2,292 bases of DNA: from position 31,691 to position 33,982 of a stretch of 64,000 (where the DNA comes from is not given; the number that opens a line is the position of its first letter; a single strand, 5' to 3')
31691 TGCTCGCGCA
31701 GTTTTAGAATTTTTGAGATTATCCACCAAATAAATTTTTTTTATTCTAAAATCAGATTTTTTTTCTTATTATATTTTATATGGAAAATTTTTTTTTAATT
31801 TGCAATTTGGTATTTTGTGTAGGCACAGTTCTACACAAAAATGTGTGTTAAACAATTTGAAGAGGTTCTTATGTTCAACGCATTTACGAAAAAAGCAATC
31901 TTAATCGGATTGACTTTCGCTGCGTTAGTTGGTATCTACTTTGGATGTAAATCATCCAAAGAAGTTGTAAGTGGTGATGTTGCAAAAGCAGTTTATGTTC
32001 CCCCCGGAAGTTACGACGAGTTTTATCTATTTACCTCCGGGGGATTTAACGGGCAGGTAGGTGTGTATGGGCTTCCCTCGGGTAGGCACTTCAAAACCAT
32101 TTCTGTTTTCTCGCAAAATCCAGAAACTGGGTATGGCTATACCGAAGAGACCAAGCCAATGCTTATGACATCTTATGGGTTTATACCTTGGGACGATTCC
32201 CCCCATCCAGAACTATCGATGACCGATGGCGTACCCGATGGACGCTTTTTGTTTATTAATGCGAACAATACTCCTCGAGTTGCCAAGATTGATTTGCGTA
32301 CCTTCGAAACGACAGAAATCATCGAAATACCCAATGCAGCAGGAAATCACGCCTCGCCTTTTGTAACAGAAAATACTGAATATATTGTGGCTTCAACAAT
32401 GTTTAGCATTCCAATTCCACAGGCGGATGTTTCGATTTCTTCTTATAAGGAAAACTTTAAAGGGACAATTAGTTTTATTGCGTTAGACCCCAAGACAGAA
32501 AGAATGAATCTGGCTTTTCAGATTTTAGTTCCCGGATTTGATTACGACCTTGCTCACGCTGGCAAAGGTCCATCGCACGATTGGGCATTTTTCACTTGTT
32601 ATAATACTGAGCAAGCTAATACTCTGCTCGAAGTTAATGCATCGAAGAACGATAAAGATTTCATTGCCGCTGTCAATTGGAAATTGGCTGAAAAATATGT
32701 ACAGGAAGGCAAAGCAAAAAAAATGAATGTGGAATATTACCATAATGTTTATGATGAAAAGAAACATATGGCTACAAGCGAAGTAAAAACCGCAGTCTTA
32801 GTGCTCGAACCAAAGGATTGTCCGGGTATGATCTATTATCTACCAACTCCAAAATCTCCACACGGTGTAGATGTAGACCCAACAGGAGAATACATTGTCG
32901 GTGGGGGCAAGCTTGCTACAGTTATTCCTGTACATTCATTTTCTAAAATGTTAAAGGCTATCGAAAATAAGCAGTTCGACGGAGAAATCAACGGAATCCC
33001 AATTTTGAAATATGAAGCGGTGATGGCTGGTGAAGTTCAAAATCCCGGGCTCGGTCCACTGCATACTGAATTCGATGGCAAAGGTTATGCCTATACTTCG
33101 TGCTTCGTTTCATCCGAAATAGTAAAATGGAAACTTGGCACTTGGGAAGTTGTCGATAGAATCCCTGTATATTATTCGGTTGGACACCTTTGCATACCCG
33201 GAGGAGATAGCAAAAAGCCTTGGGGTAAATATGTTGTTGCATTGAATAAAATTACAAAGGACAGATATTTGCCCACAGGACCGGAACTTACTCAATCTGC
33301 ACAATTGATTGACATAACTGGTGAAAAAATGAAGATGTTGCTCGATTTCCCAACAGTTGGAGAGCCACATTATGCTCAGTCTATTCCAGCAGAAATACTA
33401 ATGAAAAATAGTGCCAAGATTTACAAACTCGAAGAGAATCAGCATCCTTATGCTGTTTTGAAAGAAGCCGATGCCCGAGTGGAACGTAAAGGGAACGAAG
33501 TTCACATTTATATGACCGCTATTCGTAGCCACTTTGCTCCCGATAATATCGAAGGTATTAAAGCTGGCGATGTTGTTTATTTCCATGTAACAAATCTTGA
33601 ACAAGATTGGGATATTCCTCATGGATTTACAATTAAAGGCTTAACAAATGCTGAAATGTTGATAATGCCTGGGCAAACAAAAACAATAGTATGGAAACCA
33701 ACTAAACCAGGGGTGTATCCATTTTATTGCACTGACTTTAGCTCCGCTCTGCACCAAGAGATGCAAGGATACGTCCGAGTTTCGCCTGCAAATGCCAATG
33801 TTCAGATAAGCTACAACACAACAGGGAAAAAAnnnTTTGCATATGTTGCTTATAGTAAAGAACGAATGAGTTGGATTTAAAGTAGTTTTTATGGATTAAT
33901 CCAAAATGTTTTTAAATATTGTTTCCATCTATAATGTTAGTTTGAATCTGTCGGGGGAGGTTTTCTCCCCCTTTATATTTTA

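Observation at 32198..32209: NosZ: first His of the CuZ His-His ligand pair is replaced by Pro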

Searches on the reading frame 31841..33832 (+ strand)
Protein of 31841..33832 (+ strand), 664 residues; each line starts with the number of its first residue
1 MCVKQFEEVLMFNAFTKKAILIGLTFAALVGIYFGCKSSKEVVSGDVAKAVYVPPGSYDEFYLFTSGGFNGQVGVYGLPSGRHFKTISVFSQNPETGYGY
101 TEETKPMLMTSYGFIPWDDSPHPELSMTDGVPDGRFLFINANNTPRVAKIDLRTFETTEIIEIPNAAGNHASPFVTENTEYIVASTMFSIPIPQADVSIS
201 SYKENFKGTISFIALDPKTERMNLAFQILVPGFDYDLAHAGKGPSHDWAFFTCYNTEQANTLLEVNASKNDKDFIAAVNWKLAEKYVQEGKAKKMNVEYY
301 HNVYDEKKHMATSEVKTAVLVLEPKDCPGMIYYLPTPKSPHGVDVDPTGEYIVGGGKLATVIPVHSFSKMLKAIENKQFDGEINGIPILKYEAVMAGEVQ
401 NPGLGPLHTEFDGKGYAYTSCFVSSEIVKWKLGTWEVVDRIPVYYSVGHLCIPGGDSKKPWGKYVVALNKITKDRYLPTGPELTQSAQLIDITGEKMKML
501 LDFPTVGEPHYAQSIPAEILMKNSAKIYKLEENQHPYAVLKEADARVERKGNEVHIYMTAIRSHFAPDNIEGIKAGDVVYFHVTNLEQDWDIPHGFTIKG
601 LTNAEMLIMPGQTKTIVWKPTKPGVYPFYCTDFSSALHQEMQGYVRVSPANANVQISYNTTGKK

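Call 4: search_solved_structures(query=window:31841-33832:+, show_alignments=3)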
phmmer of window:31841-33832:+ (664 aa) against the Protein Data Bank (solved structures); distinct sequences matched with E-value up to 0.001: 36.
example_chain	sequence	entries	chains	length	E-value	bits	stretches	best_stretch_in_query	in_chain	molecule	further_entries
9f8x_A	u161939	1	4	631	6.6e-88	298.8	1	15-648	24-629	Nitrous-oxide reductase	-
1qni_A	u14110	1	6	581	2.7e-87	296.7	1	50-648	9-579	NITROUS-OXIDE REDUCTASE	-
6y6y_A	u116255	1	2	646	2.9e-86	293.3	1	31-655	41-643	Nitrous-oxide reductase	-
6rkz_A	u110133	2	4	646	4.2e-86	292.8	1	31-655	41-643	Nitrous-oxide reductase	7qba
7aq0_A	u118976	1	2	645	4.6e-86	292.7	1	31-655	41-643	Nitrous-oxide reductase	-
7apy_A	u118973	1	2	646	1.1e-85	291.4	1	31-655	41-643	Nitrous-oxide reductase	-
3sbp_A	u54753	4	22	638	1.8e-85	290.7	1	31-650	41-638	Nitrous-oxide reductase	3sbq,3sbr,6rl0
7aq7_A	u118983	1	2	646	2.9e-85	290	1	31-655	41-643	Nitrous-oxide reductase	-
7aq5_A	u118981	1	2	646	3.9e-85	289.6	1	31-655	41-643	Nitrous-oxide reductase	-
6y72_A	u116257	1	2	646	4.8e-85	289.3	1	31-655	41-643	Nitrous-oxide reductase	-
7aq4_A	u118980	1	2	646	5.4e-85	289.2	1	31-655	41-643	Nitrous-oxide reductase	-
6y7e_A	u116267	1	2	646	5.5e-85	289.1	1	31-655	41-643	Nitrous-oxide reductase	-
6y71_A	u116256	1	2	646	7.2e-85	288.7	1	31-655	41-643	Nitrous-oxide reductase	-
7aq6_A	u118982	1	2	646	7.3e-85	288.7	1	31-655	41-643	Nitrous-oxide reductase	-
7aq3_A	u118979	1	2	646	7.3e-85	288.7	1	31-655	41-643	Nitrous-oxide reductase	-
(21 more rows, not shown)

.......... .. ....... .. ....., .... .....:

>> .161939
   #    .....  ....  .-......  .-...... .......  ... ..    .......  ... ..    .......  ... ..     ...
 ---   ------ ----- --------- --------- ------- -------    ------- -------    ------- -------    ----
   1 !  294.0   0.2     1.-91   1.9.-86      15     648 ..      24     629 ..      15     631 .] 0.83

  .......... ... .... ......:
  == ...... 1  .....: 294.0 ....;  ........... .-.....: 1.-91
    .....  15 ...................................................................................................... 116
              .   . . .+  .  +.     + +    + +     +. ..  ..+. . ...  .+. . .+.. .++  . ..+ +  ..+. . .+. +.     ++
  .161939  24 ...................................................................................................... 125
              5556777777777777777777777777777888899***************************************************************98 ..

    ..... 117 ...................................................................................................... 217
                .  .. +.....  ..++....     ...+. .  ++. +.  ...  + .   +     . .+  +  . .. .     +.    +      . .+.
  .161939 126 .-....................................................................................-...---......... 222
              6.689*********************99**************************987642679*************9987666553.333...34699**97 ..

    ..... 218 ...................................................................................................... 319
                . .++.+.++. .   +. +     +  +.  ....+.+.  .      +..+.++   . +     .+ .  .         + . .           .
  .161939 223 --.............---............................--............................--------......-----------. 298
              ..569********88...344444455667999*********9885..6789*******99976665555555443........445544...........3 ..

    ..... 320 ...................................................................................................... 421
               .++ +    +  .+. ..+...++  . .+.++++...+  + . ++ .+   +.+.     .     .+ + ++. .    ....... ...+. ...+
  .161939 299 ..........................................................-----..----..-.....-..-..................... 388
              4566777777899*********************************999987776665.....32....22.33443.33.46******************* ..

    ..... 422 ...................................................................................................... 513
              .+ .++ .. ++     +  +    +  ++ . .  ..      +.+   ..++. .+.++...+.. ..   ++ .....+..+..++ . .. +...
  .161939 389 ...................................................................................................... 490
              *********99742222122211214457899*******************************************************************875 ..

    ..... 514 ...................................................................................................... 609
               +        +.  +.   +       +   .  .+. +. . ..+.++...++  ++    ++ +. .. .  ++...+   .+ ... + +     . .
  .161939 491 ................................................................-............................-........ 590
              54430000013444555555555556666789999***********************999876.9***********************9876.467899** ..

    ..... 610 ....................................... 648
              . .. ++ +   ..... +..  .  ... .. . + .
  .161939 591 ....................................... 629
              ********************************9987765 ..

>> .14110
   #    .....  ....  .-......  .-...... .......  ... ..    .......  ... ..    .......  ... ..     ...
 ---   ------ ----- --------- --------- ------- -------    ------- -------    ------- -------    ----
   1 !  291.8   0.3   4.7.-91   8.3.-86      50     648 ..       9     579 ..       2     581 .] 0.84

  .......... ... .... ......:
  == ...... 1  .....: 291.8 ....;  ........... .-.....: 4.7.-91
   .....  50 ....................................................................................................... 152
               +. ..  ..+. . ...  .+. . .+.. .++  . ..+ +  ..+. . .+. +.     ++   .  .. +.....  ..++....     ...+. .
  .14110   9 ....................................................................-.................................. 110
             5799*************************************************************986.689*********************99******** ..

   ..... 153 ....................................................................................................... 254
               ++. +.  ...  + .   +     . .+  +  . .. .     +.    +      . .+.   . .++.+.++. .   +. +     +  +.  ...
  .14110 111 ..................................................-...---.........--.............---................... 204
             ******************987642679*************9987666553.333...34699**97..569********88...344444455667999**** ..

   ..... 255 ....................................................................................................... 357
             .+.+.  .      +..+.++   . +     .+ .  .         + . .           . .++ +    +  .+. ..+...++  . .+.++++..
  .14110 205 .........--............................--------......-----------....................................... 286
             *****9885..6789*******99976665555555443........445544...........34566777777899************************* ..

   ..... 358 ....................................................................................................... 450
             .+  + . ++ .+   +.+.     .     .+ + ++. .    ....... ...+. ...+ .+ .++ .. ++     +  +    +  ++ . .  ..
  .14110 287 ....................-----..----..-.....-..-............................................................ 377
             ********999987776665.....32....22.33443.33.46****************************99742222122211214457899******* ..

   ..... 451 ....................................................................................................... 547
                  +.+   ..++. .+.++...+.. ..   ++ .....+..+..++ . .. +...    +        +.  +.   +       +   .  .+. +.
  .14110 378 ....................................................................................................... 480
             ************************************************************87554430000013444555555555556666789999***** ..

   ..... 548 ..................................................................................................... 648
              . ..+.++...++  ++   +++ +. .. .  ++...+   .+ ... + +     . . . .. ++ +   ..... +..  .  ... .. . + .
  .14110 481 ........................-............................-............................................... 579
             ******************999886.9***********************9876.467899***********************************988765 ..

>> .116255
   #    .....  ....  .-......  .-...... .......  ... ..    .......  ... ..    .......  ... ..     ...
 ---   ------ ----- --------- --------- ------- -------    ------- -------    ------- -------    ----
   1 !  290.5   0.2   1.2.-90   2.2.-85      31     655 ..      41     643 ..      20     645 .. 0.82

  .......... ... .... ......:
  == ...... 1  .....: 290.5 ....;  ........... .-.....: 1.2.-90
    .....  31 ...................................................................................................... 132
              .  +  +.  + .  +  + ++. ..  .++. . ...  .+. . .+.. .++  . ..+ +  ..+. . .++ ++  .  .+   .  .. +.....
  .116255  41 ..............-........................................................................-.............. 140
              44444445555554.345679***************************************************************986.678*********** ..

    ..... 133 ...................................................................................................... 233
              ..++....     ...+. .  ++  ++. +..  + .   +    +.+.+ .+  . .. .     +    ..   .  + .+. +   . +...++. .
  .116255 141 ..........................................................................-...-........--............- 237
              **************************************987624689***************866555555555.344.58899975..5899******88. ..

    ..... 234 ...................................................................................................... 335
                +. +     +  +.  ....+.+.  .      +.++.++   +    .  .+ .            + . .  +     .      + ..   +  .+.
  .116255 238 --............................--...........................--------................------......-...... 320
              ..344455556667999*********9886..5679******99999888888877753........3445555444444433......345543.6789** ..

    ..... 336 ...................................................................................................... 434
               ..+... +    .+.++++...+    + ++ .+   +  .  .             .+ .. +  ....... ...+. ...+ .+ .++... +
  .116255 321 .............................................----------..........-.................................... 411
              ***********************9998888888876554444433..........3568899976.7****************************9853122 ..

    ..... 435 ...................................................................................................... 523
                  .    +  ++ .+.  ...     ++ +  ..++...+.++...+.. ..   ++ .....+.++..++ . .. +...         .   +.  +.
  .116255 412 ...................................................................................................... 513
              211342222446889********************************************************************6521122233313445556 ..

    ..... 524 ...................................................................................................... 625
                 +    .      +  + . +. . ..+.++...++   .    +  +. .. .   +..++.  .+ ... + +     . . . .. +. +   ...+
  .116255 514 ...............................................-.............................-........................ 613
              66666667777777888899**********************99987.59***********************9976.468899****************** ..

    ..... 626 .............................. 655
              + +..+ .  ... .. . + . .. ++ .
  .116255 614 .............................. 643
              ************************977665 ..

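Call 5: search_protein_families(library=ncbifam, proteins=[window:31841-33832:+])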
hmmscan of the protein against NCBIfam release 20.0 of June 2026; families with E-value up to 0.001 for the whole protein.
window:31841-33832:+ (664 aa): 4 families
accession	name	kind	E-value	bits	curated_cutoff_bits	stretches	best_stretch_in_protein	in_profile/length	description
TIGR04246.1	nitrous_NosZ_Gp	equivalog_domain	6.1e-290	962.5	625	1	48-649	1-578/578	Sec-dependent nitrous-oxide reductase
TIGR04244.1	nitrous_NosZ_RR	equivalog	2.8e-109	366.4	625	1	37-645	29-624/627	TAT-dependent nitrous-oxide reductase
NF052460.1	L-NosZ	equivalog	1.6e-50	172.1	700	2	294-647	131-478/480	clade III lactonase-type nitrous-oxide reductase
TIGR02866.1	CoxB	equivalog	1.3e-05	24.9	147.7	1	574-649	123-193/202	cytochrome c oxidase subunit II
